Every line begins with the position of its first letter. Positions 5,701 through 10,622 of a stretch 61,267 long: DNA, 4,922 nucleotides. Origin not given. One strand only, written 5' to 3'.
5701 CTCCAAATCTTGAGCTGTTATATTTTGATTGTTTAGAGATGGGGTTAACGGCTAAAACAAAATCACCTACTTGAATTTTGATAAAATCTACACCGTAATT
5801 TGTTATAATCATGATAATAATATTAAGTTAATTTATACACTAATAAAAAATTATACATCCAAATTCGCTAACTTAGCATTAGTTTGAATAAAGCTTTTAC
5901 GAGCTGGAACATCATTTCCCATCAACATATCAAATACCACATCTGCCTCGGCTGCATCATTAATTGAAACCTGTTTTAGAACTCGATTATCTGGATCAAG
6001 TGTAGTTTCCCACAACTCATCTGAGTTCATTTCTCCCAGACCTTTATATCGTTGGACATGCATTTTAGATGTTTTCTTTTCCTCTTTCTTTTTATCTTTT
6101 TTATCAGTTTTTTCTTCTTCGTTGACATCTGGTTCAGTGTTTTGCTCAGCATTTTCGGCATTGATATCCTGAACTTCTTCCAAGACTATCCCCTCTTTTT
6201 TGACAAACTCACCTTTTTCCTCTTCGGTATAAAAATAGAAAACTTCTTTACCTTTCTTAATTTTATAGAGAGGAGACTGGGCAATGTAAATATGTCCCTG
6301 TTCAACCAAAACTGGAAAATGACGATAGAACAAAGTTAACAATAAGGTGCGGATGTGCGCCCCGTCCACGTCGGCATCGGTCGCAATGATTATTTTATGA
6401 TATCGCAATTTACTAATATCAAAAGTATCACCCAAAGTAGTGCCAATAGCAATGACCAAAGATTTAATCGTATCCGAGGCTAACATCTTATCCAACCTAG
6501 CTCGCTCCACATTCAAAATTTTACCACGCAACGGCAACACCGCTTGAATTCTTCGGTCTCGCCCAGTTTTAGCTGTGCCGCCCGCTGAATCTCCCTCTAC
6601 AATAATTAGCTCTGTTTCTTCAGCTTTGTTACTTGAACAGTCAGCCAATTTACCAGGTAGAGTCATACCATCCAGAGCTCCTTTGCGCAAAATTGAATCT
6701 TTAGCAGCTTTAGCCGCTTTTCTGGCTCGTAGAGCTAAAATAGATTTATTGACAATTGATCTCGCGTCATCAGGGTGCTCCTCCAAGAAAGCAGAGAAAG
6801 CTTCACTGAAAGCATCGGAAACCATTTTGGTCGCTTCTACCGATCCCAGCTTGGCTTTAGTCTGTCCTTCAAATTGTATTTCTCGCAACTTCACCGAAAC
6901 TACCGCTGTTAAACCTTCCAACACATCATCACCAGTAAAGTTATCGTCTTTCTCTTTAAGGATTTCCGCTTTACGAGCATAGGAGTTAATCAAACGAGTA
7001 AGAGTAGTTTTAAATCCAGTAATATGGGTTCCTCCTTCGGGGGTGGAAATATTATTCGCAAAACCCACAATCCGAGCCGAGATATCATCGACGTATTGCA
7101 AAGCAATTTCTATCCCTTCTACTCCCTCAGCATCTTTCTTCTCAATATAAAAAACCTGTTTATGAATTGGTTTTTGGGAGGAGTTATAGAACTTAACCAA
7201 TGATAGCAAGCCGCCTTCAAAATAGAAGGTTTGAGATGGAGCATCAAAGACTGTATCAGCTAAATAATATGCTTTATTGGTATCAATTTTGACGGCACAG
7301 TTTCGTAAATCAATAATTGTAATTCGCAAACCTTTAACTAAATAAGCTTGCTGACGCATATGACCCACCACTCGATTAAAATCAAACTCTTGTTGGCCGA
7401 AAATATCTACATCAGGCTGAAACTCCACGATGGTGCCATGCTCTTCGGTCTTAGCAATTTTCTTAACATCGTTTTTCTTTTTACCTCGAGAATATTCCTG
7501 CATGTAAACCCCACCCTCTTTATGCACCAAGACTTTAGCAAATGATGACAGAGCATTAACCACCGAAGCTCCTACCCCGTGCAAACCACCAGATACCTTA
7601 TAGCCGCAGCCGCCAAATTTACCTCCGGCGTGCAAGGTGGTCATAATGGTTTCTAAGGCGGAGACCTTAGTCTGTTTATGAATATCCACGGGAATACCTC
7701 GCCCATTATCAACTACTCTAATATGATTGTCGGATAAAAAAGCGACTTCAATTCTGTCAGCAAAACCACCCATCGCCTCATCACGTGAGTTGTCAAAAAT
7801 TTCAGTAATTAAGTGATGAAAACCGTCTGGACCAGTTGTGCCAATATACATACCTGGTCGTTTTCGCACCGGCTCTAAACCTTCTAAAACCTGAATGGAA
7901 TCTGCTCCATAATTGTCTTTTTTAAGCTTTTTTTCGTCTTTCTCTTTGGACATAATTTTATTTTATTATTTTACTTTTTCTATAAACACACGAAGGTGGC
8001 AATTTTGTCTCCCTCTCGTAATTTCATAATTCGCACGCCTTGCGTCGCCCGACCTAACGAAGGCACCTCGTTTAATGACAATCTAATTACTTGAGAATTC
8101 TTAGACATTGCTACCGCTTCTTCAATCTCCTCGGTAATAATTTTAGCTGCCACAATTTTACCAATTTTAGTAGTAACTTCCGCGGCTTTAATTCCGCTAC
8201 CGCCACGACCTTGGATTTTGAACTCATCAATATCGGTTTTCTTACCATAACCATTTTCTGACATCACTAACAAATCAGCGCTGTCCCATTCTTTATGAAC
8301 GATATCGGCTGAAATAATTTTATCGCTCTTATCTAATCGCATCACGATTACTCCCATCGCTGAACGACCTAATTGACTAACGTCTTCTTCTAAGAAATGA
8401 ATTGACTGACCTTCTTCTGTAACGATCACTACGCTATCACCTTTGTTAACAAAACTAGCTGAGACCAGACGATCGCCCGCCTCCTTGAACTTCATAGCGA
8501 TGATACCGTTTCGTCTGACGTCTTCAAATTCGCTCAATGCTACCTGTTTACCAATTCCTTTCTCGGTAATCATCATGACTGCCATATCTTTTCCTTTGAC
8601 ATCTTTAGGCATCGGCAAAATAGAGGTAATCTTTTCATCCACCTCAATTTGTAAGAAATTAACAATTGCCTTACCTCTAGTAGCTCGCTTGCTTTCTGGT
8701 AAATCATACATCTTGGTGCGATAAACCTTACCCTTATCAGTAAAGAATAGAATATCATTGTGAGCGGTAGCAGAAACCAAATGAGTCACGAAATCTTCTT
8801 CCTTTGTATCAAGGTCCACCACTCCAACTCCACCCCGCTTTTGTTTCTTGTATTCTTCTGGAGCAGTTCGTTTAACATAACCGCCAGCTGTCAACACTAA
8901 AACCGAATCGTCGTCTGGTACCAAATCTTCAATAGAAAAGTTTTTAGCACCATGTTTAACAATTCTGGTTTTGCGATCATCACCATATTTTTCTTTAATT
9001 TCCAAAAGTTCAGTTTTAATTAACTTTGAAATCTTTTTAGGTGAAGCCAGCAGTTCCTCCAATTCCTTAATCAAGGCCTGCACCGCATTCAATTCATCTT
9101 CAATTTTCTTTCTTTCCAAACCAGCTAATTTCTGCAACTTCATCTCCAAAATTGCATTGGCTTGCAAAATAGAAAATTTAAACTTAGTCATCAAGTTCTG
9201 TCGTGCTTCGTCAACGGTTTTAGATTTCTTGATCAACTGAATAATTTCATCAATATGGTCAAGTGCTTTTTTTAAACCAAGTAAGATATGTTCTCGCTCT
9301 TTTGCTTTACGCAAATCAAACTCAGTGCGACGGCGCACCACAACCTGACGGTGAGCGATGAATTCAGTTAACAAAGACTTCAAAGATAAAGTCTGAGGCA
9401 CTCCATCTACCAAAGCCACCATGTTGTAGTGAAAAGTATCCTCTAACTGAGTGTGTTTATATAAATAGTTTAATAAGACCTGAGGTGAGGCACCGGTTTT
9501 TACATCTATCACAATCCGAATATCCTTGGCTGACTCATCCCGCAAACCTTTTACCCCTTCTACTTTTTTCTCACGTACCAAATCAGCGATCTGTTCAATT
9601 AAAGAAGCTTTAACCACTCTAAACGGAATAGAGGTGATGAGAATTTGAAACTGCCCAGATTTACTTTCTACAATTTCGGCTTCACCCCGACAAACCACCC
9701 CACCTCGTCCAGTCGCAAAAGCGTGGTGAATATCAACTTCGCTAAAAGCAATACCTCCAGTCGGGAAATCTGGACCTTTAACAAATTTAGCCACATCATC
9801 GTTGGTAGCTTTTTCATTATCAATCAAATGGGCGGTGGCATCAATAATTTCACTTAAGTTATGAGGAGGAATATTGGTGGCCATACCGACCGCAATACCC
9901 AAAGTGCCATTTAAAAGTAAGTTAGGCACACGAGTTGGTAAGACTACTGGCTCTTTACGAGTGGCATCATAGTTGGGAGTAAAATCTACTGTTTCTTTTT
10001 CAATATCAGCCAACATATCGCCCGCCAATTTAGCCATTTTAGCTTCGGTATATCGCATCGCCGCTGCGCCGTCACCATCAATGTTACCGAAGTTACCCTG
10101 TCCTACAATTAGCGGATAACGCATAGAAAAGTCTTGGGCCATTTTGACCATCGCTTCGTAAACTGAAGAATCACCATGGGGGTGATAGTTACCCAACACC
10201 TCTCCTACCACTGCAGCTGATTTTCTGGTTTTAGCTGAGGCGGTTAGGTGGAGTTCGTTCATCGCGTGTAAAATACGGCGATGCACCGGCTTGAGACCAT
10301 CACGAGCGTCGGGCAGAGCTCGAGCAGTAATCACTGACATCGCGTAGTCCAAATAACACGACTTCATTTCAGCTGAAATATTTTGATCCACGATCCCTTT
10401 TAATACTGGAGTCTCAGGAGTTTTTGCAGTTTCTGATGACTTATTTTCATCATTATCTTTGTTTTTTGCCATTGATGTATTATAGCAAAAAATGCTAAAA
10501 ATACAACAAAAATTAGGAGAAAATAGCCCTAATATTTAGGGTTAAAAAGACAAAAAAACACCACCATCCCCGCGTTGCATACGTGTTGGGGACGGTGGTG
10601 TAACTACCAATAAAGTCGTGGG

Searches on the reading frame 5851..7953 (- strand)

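Call 33: search_protein_families(library=pfam, proteins=[window:5851-7953:-], max_evalue=0.001)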
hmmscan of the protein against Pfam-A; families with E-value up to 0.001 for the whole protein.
window:5851-7953:- (700 aa): 4 families
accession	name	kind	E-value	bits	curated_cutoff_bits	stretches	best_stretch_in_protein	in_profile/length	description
PF00204.31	DNA_gyraseB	-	2.4e-56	190.4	27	1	248-419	1-172/173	DNA gyrase B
PF00986.26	DNA_gyraseB_C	-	6.3e-28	97.2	29.8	1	629-690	2-63/63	DNA gyrase B subunit, carboxyl terminus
PF01751.28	Toprim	-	6.4e-19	68.4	23.1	1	448-559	1-95/96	Toprim domain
PF02518.31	HATPase_c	-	3.7e-11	43.9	26.4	1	42-181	3-108/111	Histidine kinase-, DNA gyrase B-, and HSP90-like ATPase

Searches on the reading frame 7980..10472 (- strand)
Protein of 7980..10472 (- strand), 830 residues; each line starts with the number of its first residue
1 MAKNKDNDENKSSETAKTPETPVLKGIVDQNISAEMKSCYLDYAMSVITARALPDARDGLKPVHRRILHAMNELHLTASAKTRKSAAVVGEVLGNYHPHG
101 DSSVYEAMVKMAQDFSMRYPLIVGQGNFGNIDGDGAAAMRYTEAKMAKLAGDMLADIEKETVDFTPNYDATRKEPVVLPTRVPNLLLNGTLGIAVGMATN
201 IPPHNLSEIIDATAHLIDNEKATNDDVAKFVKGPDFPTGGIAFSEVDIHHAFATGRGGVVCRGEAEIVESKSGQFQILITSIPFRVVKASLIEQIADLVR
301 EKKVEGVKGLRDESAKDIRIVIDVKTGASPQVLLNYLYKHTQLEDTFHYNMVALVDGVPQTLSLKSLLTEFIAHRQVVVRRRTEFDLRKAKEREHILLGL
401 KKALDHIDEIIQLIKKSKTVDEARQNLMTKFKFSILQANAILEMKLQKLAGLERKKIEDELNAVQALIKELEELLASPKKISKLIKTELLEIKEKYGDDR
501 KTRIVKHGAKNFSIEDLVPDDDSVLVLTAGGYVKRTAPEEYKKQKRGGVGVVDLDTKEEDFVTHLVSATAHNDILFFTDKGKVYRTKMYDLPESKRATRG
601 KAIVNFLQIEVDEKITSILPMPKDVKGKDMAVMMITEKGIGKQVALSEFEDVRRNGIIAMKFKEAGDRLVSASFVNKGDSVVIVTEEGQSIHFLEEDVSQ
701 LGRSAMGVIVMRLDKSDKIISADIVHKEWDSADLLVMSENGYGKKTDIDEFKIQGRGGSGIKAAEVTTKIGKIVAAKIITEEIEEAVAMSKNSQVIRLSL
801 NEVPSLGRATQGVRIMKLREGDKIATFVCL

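Call 33: search_protein_families(library=pfam, proteins=[window:7980-10472:-], max_evalue=0.001)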
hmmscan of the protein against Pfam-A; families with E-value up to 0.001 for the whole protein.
window:7980-10472:- (830 aa): 2 families
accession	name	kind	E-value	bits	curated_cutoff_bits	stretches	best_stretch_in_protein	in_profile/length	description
PF00521.26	DNA_topoisoIV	-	1.2e-158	529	31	1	51-489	1-431/432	DNA gyrase/topoisomerase IV, subunit A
PF03989.18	DNA_gyraseA_C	-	1.3e-70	233.1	27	6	787-827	4-44/48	DNA gyrase C-terminal domain, beta-propeller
